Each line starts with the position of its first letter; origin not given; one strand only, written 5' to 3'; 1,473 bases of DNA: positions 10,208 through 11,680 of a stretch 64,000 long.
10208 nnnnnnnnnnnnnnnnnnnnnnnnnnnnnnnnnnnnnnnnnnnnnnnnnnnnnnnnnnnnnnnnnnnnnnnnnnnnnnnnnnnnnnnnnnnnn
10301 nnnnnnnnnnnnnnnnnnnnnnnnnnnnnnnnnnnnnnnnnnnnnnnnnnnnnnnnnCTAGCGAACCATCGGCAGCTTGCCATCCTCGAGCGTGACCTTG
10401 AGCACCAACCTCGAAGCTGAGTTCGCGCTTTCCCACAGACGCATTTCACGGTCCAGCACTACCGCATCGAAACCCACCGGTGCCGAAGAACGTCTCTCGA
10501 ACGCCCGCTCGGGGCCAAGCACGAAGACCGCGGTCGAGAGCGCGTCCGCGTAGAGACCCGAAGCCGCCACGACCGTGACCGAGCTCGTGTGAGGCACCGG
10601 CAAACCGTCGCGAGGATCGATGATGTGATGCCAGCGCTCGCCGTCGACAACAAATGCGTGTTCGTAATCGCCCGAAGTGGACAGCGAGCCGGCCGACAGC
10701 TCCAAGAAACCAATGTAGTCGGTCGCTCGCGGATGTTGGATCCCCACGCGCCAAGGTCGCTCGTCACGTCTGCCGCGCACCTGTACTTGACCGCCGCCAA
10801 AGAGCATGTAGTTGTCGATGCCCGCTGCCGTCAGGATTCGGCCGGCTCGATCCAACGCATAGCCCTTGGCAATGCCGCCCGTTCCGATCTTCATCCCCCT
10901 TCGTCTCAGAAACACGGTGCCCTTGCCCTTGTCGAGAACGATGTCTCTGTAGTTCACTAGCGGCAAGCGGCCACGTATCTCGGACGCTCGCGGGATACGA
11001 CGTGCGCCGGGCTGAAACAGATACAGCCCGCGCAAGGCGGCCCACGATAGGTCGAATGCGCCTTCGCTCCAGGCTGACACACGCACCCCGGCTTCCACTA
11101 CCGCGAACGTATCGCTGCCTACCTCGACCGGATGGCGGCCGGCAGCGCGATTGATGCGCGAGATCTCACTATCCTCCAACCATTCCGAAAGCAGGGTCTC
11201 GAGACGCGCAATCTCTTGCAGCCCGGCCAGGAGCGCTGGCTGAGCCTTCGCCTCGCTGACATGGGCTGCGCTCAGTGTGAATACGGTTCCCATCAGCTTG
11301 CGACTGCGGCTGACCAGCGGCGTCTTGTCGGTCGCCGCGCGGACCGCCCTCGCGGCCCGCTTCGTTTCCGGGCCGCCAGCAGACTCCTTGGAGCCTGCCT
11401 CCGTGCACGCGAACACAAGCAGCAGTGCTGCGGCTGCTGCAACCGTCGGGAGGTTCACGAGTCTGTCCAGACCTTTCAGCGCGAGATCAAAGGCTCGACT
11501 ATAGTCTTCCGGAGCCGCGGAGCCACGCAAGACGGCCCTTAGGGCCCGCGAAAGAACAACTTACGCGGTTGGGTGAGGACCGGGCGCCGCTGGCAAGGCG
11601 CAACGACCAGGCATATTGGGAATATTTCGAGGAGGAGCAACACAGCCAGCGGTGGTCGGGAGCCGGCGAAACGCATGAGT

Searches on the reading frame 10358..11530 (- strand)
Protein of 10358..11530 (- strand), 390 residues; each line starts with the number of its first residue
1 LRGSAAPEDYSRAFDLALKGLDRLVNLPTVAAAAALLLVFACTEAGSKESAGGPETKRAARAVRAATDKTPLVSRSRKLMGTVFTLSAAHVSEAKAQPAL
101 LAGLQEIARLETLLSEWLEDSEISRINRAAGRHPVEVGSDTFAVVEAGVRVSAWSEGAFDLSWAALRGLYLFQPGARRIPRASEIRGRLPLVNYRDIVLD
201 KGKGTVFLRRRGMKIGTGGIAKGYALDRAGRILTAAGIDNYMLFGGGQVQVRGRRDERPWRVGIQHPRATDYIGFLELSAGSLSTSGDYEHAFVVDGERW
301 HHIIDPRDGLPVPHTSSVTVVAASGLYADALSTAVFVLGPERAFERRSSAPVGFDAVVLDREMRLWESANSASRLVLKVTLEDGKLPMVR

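Call 79: search_protein_families(library=pfam, proteins=[window:10358-11530:-], max_evalue=0.00001)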
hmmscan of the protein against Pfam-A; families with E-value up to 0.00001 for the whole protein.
window:10358-11530:- (390 aa): 1 family
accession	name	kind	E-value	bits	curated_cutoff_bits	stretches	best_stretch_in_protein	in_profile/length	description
PF02424.20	ApbE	-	5.8e-77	259.2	25.6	1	80-346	1-254/266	ApbE family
